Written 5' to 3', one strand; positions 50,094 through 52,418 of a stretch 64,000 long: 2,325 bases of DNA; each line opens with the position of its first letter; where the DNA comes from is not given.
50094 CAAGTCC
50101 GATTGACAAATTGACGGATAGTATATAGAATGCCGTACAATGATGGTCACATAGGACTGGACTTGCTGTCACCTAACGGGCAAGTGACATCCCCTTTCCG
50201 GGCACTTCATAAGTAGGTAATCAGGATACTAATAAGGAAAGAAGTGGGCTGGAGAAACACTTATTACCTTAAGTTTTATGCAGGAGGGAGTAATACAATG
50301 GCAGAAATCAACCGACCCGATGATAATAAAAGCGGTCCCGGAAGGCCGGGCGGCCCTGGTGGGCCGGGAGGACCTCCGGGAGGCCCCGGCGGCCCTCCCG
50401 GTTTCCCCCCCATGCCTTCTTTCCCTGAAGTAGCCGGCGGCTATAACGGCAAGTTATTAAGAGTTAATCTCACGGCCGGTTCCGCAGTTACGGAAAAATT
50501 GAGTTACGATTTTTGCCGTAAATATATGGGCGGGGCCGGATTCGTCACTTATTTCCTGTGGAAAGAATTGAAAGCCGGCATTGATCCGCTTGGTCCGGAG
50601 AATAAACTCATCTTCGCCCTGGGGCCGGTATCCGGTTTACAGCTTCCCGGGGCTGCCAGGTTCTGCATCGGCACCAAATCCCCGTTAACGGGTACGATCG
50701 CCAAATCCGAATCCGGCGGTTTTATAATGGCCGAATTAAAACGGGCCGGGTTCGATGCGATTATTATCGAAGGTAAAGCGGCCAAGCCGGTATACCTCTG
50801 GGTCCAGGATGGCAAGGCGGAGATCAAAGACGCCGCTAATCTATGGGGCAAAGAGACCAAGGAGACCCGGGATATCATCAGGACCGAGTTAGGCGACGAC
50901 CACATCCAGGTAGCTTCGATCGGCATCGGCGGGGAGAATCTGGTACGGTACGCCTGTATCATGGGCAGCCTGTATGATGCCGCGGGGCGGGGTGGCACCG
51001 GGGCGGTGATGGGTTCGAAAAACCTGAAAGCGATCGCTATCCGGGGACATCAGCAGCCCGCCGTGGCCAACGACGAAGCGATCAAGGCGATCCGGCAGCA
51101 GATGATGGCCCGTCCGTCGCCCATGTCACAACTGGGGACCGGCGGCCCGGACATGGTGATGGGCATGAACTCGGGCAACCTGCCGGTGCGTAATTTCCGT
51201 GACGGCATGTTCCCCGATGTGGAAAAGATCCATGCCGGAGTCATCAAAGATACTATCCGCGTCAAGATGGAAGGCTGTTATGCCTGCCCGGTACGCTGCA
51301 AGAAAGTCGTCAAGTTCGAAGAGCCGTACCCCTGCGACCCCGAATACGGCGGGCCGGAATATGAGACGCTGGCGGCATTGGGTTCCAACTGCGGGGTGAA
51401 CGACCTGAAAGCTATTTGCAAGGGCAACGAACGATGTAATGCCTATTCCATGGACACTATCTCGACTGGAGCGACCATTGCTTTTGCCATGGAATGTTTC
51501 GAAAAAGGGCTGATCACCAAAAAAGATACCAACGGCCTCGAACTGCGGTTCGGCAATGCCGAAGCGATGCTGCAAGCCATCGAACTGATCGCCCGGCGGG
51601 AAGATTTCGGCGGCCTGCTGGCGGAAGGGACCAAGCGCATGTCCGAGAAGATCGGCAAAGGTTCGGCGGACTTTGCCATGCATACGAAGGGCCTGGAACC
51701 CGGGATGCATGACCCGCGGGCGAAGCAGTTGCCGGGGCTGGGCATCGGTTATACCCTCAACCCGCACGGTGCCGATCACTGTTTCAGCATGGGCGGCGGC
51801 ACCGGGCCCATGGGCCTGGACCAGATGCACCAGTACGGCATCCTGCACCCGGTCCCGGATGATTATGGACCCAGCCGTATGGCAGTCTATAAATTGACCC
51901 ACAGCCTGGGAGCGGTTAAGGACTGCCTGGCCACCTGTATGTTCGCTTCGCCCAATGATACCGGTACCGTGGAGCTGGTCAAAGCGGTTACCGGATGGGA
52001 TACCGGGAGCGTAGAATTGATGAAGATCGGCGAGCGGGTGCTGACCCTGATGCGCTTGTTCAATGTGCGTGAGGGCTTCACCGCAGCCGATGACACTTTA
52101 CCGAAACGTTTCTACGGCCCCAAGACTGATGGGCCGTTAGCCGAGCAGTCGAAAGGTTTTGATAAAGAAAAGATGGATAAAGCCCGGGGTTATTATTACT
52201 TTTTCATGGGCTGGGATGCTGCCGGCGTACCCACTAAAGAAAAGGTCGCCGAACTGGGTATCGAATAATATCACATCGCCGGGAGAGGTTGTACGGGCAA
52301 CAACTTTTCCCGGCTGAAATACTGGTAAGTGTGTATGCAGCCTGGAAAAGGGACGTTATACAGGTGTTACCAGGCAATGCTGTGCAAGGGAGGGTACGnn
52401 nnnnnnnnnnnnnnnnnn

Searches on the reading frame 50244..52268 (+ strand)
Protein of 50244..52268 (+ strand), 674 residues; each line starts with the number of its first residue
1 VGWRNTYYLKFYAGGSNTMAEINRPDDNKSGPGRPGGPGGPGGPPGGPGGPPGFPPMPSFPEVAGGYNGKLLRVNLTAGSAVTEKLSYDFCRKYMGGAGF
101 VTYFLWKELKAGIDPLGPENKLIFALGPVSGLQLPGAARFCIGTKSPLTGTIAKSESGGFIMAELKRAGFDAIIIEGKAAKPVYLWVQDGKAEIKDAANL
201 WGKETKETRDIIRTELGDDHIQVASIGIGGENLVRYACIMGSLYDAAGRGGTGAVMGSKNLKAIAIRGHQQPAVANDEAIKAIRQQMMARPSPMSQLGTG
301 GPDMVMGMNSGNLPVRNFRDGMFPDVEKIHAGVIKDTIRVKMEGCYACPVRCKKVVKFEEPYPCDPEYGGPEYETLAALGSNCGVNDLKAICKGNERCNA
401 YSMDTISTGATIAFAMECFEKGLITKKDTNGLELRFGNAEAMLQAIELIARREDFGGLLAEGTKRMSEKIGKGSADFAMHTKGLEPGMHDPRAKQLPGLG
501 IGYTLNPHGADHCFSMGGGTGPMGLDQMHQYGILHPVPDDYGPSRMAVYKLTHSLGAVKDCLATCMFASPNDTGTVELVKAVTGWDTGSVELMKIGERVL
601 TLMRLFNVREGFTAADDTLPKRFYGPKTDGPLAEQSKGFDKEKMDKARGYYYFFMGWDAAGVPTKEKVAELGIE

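Call 56: search_protein_families(library=pfam, proteins=[window:50244-52268:+], max_evalue=0.00001)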
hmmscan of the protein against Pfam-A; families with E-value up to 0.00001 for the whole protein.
window:50244-52268:+ (674 aa): 2 families
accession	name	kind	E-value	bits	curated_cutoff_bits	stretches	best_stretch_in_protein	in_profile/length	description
PF01314.23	AFOR_C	-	2e-120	402.9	27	1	279-673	2-385/385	Aldehyde ferredoxin oxidoreductase, domains 2 & 3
PF02730.20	AFOR_N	-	1.9e-77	260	29.8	1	69-268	1-198/199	Aldehyde ferredoxin oxidoreductase, N-terminal domain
